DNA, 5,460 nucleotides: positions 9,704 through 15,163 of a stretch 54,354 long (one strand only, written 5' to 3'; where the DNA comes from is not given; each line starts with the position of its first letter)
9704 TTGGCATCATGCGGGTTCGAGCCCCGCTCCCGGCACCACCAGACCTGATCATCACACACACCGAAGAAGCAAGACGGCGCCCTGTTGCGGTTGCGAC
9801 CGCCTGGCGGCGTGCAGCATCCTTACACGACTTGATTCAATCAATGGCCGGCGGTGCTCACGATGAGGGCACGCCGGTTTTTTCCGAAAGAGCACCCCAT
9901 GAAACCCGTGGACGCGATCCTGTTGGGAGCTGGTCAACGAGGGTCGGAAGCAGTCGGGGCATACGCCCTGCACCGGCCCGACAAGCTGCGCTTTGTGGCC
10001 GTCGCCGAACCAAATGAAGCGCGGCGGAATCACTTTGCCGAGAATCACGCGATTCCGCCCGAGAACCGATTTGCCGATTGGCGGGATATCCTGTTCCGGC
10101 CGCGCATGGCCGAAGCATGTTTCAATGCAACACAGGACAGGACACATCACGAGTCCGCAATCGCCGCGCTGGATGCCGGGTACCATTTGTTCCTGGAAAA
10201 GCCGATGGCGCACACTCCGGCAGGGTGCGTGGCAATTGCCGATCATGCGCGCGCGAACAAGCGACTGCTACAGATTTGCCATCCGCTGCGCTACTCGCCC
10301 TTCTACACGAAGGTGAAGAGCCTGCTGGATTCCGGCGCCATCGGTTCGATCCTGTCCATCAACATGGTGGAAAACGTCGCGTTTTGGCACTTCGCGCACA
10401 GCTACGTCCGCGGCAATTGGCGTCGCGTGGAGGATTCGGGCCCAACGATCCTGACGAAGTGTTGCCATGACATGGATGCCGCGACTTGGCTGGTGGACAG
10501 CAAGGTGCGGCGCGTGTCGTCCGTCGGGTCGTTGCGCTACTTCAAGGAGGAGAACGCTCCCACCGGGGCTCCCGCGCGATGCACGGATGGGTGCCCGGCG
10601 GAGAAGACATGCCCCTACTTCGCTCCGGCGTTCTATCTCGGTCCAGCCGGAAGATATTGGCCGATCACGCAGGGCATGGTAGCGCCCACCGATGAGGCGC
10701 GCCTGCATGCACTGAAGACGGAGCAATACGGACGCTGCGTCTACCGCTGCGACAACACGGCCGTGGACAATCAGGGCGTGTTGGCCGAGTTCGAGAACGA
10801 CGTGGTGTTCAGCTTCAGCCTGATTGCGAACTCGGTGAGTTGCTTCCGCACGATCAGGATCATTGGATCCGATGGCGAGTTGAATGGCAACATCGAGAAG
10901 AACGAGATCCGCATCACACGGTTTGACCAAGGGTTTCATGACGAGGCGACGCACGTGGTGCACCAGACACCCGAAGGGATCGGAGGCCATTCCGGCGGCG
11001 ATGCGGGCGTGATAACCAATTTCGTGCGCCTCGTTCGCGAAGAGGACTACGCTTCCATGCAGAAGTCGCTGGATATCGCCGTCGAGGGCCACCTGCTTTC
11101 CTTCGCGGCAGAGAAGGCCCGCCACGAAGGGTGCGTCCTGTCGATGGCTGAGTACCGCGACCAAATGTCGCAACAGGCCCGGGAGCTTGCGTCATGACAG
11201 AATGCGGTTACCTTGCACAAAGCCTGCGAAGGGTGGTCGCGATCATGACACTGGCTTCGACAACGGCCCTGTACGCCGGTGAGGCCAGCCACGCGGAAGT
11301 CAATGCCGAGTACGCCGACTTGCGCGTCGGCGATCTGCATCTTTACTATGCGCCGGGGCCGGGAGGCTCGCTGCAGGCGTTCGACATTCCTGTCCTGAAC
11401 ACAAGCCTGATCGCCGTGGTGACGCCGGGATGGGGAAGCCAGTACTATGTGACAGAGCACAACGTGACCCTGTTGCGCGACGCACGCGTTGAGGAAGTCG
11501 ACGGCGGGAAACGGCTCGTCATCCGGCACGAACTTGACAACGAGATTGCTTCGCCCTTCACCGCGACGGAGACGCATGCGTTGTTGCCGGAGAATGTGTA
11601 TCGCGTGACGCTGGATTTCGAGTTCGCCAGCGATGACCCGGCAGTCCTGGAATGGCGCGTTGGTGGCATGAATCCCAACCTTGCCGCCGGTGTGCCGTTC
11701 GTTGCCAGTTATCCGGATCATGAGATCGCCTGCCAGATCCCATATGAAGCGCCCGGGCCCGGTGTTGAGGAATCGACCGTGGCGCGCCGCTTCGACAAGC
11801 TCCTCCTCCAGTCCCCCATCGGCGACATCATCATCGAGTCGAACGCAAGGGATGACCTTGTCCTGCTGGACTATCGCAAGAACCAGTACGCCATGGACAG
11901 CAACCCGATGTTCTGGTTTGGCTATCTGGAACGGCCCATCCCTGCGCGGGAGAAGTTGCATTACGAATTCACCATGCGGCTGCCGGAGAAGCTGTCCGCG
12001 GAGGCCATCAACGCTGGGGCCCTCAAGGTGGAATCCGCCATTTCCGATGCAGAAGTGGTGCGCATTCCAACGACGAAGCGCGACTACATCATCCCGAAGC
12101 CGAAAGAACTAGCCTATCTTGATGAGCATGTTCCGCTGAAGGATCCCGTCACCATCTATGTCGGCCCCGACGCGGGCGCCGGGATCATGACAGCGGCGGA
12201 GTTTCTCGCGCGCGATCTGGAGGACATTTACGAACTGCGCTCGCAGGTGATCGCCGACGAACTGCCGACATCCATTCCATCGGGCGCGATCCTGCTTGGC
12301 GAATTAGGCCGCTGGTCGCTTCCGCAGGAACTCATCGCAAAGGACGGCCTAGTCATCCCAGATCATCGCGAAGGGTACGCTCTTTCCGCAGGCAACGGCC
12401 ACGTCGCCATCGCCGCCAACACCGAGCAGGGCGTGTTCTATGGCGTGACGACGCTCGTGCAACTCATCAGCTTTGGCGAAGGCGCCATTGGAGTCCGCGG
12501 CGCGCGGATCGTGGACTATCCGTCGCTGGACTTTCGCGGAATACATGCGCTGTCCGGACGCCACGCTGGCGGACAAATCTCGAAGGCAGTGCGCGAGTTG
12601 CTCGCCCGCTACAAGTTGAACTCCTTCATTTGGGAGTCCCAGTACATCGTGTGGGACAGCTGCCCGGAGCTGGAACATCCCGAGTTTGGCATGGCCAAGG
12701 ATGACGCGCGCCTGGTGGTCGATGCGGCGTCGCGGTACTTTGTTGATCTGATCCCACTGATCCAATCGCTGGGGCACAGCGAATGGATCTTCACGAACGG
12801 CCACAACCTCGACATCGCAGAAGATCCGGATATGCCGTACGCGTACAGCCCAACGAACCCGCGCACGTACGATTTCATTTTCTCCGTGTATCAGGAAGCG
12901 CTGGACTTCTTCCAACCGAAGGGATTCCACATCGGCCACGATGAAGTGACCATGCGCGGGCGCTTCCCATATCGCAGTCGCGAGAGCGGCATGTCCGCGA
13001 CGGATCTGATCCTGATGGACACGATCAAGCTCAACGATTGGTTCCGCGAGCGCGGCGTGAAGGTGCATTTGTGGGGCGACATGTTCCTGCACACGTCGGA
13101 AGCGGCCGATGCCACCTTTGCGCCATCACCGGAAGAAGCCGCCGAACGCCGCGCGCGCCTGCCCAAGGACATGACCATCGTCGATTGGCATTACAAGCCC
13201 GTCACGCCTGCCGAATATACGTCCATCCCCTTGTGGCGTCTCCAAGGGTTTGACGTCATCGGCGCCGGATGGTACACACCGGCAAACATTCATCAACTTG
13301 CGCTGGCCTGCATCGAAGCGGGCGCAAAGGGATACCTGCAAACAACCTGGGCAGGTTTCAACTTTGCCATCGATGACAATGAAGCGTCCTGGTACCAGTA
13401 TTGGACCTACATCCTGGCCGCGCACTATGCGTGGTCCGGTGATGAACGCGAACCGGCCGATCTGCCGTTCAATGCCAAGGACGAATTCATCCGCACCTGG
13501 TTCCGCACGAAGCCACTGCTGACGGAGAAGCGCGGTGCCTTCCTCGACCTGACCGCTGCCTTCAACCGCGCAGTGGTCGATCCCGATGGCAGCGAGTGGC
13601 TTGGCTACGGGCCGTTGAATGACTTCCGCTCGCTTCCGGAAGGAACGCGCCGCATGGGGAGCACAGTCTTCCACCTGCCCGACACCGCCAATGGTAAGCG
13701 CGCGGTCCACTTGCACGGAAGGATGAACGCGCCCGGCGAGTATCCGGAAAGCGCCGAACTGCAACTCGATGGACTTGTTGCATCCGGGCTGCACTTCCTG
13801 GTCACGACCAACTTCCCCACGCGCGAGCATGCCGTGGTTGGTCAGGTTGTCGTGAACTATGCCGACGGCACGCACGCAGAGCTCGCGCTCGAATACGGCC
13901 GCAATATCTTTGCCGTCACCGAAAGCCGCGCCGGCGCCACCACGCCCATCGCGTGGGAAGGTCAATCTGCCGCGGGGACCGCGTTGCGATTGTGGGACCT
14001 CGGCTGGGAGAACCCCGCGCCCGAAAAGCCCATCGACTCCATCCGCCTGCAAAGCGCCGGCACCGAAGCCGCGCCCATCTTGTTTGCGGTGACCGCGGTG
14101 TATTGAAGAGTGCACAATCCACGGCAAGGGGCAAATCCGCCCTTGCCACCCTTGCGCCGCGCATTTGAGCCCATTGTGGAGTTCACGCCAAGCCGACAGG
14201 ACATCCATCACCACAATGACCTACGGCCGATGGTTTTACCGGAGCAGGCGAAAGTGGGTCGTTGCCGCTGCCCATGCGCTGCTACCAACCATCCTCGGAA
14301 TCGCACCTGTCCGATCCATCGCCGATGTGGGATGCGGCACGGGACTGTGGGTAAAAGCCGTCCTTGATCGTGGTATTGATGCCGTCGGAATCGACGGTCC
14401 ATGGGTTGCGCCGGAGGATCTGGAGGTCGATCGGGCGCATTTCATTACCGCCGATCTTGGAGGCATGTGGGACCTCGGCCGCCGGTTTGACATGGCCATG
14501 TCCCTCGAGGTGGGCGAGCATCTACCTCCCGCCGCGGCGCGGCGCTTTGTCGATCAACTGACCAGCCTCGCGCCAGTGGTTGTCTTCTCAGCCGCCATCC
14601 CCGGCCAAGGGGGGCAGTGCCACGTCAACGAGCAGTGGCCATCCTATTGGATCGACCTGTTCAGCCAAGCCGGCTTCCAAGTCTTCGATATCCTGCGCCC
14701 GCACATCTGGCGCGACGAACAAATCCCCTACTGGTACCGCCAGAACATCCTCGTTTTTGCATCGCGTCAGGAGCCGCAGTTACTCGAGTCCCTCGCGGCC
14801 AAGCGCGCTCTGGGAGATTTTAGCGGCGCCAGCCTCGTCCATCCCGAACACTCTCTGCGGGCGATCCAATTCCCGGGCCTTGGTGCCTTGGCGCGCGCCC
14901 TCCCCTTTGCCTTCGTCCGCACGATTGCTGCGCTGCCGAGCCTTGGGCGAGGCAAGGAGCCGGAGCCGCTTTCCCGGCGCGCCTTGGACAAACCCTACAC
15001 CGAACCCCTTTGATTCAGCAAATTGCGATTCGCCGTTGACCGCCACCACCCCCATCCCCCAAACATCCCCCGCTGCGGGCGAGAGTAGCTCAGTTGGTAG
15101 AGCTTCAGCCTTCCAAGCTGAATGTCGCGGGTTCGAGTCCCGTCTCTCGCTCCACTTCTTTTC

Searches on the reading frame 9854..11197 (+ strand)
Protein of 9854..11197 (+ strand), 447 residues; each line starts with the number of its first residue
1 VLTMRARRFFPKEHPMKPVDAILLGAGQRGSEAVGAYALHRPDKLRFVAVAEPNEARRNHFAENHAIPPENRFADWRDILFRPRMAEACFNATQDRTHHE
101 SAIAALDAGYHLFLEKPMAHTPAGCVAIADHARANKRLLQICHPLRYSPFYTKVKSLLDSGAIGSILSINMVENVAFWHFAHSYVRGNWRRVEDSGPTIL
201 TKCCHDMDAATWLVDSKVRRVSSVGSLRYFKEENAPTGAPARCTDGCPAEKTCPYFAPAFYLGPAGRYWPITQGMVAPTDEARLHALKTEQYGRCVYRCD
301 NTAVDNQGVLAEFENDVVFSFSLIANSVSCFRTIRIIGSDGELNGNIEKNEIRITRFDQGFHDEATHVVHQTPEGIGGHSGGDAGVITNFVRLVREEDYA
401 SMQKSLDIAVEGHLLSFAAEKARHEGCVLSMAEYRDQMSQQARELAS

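Call 9: search_protein_families(library=pfam, proteins=[window:9854-11197:+], max_evalue=0.001)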
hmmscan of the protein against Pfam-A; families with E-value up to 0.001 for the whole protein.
window:9854-11197:+ (447 aa): 4 families
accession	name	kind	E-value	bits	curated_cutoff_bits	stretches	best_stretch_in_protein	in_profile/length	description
PF01408.29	GFO_IDH_MocA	-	5.7e-16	59.7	24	1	23-141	5-118/120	Oxidoreductase family, NAD-binding Rossmann fold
PF22725.1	GFO_IDH_MocA_C3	-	9.7e-12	45.4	27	1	151-228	1-74/124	GFO/IDH/MocA C-terminal domain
PF02894.22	GFO_IDH_MocA_C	-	6.3e-11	42.9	22.9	1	155-397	1-186/218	Oxidoreductase family, C-terminal alpha/beta domain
PF22685.1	Gal80p_C-like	-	7.8e-06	26.6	29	1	149-224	1-77/152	Gal80p, C-terminal domain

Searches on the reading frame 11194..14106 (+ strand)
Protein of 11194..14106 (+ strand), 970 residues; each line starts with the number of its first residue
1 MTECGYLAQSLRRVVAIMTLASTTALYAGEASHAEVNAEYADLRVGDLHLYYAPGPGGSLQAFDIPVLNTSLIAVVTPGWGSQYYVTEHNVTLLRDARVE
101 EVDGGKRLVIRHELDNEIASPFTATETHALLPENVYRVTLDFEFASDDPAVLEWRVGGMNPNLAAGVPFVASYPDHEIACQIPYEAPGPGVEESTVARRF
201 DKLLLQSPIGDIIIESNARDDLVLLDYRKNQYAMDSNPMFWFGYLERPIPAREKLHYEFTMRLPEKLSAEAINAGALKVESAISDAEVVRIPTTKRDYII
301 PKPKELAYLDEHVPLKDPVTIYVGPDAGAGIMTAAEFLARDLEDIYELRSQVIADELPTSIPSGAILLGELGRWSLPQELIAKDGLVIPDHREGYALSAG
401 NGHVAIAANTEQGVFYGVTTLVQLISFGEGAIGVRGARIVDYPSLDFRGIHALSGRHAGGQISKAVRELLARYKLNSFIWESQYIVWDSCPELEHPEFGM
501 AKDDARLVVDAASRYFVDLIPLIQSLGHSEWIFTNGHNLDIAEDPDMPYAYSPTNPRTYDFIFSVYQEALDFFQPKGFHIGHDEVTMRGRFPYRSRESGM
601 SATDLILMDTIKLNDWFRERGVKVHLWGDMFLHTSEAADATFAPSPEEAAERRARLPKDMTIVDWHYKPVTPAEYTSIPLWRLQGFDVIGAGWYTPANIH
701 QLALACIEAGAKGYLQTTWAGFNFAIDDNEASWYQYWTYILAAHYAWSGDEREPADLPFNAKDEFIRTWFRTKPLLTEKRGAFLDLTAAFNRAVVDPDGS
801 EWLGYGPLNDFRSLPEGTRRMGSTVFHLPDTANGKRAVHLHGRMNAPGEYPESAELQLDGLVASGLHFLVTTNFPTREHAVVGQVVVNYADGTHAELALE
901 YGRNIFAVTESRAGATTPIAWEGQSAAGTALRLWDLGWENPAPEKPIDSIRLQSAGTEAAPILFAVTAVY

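Call 9: search_protein_families(library=pfam, proteins=[window:11194-14106:+], max_evalue=0.001)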
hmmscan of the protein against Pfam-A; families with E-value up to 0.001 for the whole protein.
window:11194-14106:+ (970 aa): 2 families
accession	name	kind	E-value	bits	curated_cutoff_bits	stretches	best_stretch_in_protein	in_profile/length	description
PF02838.20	Glyco_hydro_20b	-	2.1e-16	61.2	26.1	1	299-442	4-124/124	Glycosyl hydrolase family 20, domain 2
PF00728.28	Glyco_hydro_20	-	1.6e-06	28.2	22.3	1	500-643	75-228/348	Glycosyl hydrolase family 20, catalytic domain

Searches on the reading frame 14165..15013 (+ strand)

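Call 9: search_protein_families(library=pfam, proteins=[window:14165-15013:+], max_evalue=0.001)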
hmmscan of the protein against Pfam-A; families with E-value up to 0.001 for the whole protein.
window:14165-15013:+ (282 aa): 2 families
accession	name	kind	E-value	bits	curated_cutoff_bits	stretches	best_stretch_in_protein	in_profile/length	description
PF13489.12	Methyltransf_23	-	1.8e-07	31.5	27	1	46-143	20-118/164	Methyltransferase domain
PF13649.12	Methyltransf_25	-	1.9e-05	25.7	27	1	52-133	1-90/97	Methyltransferase domain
